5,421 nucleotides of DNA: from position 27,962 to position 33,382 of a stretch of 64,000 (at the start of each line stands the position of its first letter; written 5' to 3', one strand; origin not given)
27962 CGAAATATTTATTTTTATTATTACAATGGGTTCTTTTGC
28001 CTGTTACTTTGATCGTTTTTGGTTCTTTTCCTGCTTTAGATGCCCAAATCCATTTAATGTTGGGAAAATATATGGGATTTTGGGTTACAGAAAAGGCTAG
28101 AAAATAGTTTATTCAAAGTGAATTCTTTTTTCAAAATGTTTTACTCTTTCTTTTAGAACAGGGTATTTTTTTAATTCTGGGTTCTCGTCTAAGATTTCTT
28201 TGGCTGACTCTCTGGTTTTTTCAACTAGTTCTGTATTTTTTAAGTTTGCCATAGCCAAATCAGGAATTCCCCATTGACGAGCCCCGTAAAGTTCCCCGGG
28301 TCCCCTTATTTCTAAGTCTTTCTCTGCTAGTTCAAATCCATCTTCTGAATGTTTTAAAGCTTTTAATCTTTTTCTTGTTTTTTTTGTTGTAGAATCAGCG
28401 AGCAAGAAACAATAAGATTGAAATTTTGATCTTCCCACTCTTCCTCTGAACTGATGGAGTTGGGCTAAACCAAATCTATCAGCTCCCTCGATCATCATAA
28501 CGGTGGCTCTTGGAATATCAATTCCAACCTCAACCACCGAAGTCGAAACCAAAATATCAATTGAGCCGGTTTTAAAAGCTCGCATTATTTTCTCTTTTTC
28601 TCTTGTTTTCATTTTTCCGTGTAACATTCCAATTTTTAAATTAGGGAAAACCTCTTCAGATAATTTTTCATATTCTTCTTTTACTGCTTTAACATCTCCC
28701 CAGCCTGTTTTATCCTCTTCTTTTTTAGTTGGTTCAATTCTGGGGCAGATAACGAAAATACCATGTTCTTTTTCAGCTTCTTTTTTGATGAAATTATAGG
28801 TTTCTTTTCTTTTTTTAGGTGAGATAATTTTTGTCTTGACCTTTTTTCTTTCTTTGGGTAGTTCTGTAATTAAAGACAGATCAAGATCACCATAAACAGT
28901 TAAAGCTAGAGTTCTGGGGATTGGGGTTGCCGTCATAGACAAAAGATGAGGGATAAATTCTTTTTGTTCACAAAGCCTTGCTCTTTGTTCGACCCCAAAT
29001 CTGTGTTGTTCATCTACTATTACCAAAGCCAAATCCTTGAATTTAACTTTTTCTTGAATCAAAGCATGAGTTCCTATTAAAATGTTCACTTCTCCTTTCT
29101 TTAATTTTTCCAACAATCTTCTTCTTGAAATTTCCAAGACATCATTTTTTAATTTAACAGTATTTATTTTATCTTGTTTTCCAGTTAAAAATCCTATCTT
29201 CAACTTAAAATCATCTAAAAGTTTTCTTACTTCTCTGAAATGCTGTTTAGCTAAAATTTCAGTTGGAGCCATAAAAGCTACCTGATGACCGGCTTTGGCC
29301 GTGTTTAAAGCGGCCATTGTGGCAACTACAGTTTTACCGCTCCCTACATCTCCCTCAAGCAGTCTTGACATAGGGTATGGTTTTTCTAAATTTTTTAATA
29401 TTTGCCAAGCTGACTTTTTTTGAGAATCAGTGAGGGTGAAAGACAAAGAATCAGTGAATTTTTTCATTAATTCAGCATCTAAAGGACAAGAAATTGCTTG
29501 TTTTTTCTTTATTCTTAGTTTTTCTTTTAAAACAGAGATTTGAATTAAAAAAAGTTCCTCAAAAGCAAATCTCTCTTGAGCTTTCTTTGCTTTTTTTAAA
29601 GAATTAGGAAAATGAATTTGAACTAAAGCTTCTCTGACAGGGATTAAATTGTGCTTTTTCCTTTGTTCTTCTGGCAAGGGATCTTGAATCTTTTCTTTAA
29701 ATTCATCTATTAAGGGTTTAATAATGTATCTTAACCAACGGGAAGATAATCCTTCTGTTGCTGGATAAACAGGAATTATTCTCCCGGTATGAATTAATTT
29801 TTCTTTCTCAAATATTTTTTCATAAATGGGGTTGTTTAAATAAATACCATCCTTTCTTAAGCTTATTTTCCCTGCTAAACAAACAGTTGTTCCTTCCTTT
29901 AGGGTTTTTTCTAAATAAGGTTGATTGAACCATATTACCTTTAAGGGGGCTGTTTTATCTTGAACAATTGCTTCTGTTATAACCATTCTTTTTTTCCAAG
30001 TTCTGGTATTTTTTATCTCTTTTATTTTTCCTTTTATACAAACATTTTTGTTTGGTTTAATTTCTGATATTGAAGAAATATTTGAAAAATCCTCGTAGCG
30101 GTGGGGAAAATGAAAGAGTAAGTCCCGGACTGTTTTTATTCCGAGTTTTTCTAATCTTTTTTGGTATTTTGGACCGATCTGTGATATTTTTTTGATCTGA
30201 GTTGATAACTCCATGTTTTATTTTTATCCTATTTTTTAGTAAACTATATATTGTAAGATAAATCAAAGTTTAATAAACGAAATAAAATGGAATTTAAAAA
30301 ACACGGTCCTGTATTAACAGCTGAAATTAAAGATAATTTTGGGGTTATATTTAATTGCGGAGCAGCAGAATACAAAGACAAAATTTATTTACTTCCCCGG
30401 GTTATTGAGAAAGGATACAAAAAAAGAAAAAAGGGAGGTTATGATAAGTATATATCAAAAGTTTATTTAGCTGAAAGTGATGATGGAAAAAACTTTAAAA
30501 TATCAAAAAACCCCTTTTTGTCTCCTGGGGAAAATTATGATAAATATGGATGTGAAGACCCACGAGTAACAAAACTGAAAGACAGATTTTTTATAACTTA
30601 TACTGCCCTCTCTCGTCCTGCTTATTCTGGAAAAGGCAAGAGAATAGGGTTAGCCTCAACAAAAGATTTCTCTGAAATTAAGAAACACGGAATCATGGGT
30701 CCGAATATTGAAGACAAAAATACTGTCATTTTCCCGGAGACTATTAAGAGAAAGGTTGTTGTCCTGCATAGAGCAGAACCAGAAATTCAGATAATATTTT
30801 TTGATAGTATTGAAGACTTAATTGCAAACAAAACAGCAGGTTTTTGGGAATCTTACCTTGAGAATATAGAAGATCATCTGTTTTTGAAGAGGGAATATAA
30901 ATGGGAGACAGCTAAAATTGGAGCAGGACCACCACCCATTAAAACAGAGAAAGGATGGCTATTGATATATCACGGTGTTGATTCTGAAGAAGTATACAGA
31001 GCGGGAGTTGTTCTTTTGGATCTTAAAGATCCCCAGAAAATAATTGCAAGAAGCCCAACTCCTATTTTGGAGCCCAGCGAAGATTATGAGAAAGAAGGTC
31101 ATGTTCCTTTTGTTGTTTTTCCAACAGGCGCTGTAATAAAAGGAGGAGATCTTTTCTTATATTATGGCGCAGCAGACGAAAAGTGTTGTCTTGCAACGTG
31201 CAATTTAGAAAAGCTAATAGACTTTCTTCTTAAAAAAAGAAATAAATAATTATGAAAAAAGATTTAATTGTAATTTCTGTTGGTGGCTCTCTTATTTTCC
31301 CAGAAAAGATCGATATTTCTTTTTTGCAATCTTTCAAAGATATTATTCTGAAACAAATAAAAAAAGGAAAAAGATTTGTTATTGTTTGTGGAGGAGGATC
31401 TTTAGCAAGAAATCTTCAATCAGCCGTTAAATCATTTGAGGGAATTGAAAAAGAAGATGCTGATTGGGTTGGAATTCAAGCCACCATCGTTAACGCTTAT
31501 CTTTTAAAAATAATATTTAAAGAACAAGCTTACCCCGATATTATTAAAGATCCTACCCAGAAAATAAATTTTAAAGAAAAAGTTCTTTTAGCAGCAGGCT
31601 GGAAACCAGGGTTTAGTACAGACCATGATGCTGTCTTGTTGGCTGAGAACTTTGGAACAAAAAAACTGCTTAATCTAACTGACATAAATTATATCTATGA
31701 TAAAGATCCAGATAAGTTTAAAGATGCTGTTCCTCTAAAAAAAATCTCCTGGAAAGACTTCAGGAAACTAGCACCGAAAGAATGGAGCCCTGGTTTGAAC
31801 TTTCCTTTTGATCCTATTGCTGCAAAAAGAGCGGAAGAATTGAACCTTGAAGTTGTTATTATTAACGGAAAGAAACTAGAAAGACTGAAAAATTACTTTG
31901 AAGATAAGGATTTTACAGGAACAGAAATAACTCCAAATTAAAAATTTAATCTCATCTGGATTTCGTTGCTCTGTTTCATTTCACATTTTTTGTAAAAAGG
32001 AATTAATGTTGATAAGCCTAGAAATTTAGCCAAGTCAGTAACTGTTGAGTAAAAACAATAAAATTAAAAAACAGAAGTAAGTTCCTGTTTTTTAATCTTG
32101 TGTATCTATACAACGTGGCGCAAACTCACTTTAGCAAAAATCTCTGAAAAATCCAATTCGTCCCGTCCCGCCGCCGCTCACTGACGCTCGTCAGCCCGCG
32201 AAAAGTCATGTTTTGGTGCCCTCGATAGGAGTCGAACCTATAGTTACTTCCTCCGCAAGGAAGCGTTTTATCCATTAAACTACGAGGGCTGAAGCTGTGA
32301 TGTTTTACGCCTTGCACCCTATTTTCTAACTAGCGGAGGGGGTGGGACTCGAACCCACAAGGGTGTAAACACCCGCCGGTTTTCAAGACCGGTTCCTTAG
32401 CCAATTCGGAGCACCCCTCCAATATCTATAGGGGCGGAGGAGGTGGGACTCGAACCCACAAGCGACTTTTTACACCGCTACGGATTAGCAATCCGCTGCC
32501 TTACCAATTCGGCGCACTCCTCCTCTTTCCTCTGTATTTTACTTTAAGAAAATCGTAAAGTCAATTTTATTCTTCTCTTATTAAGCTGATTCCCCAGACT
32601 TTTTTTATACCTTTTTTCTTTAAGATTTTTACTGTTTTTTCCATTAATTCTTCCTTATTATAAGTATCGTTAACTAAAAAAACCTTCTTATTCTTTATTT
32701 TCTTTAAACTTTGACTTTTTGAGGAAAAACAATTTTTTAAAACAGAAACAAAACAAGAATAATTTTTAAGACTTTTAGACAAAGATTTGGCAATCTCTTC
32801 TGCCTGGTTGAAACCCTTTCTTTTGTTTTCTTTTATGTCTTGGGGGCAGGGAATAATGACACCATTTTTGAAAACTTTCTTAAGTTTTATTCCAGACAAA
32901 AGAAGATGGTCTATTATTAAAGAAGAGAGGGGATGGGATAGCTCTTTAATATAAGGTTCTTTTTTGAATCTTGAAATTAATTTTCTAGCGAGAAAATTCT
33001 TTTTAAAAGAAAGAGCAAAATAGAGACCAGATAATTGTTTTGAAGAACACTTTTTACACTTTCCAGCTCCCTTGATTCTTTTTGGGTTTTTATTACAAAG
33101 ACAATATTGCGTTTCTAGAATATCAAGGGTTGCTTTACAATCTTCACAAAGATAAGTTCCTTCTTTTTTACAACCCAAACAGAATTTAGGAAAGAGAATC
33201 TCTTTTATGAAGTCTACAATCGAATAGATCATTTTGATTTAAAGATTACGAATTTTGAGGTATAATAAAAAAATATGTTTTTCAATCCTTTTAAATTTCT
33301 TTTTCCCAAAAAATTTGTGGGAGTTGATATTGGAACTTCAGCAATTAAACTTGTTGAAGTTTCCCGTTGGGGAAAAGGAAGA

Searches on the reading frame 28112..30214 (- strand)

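Call 12: search_protein_families(library=pfam, proteins=[window:28112-30214:-], max_evalue=0.00001)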
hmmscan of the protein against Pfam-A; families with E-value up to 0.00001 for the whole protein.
window:28112-30214:- (701 aa): 7 families
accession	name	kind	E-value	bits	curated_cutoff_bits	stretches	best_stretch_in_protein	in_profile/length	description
PF17191.10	RecG_wedge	-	4.1e-31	108.2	23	1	6-168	1-158/162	RecG wedge domain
PF00271.37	Helicase_C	-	1.3e-23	83.7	23.5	1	511-596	28-109/110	Helicase conserved C-terminal domain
PF00270.35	DEAD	-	2.3e-22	79.9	26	1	283-436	16-164/167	DEAD/DEAH box helicase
PF04851.21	ResIII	-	1.1e-13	51.9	22.5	1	260-431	3-162/164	Type III restriction enzyme, res subunit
PF19833.4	RecG_dom3_C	-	3.4e-12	46.7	26.8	1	624-696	2-78/87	ATP-dependent DNA helicase RecG, domain 3, C-terminal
PF01336.31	tRNA_anti-codon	-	5.6e-07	29.8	27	1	58-129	1-70/75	OB-fold nucleic acid binding domain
PF22590.2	Cas3-like_C_2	-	5.9e-06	26.9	27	0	508-596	12-104/106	CRISPR-associated nuclease/helicase Cas3, C-terminal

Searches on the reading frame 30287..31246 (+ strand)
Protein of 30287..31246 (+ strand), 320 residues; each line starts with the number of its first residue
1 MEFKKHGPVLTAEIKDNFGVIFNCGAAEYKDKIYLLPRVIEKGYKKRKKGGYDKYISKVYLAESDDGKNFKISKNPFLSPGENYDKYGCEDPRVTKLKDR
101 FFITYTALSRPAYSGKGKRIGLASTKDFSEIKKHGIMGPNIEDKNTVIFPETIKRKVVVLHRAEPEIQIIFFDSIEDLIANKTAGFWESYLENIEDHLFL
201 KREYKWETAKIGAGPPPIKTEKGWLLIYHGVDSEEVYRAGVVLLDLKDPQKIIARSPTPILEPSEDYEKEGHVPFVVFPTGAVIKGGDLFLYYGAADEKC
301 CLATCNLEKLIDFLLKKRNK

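Call 35: search_protein_families(library=pfam, proteins=[window:30287-31246:+], max_evalue=0.0001)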
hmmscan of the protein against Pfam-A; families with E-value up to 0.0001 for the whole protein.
window:30287-31246:+ (320 aa): 1 family
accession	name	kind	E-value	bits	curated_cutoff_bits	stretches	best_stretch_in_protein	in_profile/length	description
PF04041.19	Glyco_hydro_130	-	1.8e-61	208.3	26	1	17-314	31-318/320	beta-1,4-mannooligosaccharide phosphorylase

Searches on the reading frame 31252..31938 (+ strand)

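Call 35: search_protein_families(library=pfam, proteins=[window:31252-31938:+], max_evalue=0.0001)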
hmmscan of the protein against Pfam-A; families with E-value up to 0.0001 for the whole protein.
window:31252-31938:+ (229 aa): 1 family
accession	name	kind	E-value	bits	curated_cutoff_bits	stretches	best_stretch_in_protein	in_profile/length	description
PF00696.33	AA_kinase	-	6.8e-26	91.9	24.9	1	5-205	2-234/234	Amino acid kinase family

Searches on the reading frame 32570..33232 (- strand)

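Call 35: search_protein_families(library=pfam, proteins=[window:32570-33232:-], max_evalue=0.0001)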
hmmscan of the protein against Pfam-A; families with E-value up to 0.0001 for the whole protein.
window:32570-33232:- (221 aa): 1 family
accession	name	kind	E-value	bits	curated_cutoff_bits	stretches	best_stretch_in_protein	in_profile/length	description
PF18912.6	DZR_2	-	3.2e-05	24.1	27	1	11-62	3-55/56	Double zinc ribbon domain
